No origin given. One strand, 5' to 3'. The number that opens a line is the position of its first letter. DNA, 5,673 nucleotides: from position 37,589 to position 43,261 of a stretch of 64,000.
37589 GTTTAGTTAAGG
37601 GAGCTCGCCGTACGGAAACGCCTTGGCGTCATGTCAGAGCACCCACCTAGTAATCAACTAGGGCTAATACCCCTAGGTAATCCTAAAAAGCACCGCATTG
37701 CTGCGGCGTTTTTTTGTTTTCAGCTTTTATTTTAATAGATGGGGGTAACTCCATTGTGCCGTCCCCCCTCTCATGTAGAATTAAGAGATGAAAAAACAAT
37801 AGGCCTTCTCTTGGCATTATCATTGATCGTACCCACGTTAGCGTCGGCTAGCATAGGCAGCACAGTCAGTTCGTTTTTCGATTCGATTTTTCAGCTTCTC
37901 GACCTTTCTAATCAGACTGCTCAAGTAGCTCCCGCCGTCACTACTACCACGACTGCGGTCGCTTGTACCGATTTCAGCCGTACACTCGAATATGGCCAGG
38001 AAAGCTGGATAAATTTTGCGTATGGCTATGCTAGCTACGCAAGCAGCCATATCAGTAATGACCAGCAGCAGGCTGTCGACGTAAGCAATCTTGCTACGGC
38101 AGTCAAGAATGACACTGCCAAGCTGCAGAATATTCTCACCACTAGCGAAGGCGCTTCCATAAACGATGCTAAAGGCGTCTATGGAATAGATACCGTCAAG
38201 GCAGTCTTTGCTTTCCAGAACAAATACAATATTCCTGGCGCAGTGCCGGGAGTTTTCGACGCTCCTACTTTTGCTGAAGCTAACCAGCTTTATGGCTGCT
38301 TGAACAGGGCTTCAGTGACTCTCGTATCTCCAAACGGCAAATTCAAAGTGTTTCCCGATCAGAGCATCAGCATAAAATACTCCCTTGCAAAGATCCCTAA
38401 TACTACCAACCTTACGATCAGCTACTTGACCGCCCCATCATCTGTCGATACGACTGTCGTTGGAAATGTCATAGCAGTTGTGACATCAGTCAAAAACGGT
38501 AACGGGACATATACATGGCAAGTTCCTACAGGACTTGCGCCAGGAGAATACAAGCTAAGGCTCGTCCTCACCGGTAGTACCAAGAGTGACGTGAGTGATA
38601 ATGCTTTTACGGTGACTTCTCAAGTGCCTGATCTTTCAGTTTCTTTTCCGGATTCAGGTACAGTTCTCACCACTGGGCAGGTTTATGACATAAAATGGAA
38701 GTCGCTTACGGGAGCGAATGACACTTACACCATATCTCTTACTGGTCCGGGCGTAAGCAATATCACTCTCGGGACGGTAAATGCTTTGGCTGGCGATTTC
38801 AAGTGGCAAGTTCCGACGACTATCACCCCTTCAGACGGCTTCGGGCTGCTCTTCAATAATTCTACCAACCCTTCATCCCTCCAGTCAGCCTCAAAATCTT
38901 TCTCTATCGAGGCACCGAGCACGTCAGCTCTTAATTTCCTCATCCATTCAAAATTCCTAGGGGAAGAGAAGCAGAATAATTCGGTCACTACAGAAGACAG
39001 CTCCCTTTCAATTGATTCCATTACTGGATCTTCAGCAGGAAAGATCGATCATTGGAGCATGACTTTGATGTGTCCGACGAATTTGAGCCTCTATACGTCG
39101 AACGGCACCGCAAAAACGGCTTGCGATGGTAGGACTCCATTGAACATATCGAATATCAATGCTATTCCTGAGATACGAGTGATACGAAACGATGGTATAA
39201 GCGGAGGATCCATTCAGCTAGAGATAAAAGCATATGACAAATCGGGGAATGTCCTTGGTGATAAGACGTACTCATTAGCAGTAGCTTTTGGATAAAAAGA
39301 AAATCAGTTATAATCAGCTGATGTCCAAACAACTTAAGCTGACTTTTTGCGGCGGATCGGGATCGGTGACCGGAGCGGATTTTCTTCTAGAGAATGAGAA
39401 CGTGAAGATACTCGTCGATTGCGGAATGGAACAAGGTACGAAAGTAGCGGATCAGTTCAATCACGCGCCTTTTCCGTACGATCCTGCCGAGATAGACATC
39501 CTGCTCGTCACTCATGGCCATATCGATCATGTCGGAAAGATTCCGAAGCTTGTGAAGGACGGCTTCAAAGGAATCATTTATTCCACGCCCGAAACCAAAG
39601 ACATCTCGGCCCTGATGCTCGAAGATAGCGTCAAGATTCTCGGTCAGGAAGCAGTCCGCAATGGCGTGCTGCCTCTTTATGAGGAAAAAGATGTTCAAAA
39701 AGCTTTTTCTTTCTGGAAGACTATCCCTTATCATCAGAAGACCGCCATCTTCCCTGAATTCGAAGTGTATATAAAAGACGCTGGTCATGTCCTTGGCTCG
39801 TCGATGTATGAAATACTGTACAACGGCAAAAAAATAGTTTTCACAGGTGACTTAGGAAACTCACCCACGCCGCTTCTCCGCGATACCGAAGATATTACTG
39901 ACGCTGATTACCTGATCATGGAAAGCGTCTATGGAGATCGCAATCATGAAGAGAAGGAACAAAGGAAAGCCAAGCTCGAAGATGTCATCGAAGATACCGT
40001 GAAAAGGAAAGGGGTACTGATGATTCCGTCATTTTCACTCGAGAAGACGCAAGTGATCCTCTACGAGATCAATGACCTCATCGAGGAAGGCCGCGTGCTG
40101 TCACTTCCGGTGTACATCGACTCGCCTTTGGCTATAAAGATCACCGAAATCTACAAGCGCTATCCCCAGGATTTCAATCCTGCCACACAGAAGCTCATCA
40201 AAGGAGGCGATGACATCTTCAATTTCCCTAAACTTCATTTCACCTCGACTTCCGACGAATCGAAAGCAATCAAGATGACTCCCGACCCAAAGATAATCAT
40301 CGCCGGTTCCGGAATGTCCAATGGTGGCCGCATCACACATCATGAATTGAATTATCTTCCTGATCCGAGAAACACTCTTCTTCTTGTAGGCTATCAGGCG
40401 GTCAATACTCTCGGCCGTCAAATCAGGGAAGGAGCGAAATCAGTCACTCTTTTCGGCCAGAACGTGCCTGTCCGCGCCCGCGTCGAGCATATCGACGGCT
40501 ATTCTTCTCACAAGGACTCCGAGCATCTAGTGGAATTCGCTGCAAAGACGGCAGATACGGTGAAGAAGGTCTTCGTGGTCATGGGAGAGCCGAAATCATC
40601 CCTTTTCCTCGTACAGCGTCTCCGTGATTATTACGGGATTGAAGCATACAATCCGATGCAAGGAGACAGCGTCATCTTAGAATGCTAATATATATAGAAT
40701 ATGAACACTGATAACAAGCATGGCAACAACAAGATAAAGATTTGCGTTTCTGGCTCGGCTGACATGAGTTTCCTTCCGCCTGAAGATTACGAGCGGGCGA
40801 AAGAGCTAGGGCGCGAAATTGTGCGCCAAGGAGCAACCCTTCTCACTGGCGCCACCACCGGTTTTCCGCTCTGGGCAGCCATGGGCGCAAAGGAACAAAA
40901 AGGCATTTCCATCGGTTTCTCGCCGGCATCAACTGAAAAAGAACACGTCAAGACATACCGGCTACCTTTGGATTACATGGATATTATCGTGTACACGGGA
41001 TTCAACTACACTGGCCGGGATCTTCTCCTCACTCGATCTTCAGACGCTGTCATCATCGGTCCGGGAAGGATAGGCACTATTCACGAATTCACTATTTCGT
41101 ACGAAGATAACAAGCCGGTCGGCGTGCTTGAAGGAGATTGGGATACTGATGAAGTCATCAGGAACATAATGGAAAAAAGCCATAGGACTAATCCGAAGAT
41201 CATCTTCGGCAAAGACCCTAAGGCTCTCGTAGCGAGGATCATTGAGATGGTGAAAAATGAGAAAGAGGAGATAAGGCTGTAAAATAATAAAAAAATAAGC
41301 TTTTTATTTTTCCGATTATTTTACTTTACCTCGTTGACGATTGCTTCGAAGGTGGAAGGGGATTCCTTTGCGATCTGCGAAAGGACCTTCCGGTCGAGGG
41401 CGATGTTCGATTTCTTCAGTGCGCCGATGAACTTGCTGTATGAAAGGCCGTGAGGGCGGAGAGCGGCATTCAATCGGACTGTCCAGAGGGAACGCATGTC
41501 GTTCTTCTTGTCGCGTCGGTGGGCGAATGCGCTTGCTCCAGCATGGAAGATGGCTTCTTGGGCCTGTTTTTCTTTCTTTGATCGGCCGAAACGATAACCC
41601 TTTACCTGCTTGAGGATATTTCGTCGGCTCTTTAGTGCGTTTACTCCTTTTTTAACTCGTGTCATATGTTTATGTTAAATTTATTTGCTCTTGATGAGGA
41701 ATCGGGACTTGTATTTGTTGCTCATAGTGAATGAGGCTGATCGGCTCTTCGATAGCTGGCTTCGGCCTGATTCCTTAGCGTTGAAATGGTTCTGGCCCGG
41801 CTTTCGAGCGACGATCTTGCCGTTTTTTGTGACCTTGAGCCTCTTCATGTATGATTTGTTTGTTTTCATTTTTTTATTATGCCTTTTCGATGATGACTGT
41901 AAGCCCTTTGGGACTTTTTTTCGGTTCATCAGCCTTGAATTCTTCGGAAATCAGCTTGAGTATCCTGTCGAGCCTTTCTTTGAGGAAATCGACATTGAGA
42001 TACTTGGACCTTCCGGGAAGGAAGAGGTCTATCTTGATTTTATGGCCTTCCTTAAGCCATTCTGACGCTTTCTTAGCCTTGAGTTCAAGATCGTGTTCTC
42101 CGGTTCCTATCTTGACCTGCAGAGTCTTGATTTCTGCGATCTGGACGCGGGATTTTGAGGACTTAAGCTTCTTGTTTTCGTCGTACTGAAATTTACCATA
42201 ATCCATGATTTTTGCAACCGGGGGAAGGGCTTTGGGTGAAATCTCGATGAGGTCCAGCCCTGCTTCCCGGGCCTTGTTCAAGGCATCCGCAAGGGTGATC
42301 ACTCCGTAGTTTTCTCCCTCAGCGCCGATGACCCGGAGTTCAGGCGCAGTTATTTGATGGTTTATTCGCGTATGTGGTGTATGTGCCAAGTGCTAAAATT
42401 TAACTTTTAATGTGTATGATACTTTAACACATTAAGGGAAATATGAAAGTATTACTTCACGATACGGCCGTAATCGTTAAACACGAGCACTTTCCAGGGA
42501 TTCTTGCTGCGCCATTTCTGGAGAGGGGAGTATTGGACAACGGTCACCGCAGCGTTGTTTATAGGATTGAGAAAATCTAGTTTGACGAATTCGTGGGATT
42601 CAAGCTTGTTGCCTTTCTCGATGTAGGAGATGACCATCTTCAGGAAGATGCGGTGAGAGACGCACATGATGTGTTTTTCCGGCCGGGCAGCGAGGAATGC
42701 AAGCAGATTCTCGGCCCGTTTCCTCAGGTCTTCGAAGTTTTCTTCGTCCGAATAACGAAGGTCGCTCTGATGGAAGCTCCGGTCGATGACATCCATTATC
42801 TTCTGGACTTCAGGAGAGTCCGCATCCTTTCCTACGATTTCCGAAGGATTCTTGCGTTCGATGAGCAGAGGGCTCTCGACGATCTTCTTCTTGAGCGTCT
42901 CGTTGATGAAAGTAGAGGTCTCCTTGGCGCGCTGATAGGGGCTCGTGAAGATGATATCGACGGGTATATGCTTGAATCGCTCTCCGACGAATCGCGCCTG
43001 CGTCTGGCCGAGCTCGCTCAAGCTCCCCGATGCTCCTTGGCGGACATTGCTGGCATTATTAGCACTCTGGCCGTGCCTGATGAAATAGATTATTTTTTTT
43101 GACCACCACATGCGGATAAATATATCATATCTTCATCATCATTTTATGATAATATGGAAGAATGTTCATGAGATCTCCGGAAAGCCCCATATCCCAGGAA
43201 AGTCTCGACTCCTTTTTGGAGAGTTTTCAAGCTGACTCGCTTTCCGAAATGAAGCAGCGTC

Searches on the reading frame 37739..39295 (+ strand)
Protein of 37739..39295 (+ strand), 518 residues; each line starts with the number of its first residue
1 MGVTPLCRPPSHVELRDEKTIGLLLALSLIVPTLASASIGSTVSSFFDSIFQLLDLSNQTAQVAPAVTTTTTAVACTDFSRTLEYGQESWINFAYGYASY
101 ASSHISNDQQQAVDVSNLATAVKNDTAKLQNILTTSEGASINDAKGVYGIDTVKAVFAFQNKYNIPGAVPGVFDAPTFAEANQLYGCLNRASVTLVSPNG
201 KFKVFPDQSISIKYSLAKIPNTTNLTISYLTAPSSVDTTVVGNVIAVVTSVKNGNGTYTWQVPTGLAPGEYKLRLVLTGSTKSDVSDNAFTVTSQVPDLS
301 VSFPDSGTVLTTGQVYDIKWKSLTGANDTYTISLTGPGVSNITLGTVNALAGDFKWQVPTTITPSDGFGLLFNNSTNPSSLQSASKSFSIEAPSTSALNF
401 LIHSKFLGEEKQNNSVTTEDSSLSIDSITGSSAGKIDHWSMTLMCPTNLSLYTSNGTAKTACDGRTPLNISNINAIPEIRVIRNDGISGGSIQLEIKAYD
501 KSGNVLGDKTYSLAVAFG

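Call 19: search_protein_families(library=pfam, proteins=[window:37739-39295:+], max_evalue=0.001)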
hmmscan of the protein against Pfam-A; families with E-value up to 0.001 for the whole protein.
window:37739-39295:+ (518 aa): 2 families
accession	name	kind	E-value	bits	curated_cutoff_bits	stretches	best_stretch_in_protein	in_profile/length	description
PF10342.15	Kre9_KNH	-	5.8e-11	43.4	24.6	2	304-389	2-93/94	Kre9/KNH-like N-terminal Ig-like domain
PF19271.4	Nis1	-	0.00018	22.6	27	0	357-427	9-81/114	Nis1 family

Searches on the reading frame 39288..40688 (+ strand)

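Call 29: search_protein_families(library=pfam, proteins=[window:39288-40688:+], max_evalue=0.001)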
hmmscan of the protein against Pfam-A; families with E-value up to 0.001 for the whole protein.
window:39288-40688:+ (466 aa): 5 families
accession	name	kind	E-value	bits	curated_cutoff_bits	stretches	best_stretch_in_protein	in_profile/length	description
PF10996.14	Beta-Casp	-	1.1e-36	126.4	27.7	1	254-379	1-120/120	Beta-Casp domain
PF00753.33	Lactamase_B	-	1.1e-13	52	22.7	1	32-200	9-161/196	Metallo-beta-lactamase superfamily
PF16661.11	Lactamase_B_6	-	1.5e-13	51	27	1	33-188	1-161/193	Metallo-beta-lactamase superfamily domain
PF07521.17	RMMBL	-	2.3e-09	37.5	21.6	1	393-456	2-63/63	Zn-dependent metallo-hydrolase RNA specificity domain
PF12706.13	Lactamase_B_2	-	4.5e-09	36.6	27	1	41-217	3-169/200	Beta-lactamase superfamily domain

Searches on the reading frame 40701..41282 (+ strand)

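Call 29: search_protein_families(library=pfam, proteins=[window:40701-41282:+], max_evalue=0.001)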
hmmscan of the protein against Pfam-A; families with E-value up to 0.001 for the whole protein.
window:40701-41282:+ (193 aa): 1 family
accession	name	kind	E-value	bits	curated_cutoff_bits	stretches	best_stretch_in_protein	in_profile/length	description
PF18306.6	LDcluster4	-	1.7e-33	115.8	26.3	1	11-175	1-149/151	SLOG cluster4 family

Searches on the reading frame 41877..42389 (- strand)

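Call 29: search_protein_families(library=pfam, proteins=[window:41877-42389:-], max_evalue=0.001)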
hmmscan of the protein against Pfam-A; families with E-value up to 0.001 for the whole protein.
window:41877-42389:- (170 aa): 2 families
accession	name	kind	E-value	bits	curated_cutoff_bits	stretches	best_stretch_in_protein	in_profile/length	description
PF05198.21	IF3_N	-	1.6e-29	102.3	26.9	1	9-77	1-69/70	Translation initiation factor IF-3, N-terminal domain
PF00707.27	IF3_C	-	2.7e-11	43.7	34.8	1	86-158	2-73/86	Translation initiation factor IF-3, C-terminal domain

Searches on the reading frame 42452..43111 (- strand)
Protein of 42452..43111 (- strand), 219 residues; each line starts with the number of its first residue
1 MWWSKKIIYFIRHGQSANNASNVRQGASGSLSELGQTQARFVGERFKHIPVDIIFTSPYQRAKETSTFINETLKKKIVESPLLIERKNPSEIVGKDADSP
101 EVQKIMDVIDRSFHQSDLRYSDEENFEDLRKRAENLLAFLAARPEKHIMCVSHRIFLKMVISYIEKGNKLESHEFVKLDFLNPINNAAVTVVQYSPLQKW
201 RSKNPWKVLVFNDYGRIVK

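Call 29: search_protein_families(library=pfam, proteins=[window:42452-43111:-], max_evalue=0.001)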
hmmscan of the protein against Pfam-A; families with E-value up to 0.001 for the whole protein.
window:42452-43111:- (219 aa): 1 family
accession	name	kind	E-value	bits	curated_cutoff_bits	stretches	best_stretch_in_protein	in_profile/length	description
PF00300.27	His_Phos_1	-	6e-29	101.5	21.7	1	8-196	1-183/194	Histidine phosphatase superfamily (branch 1)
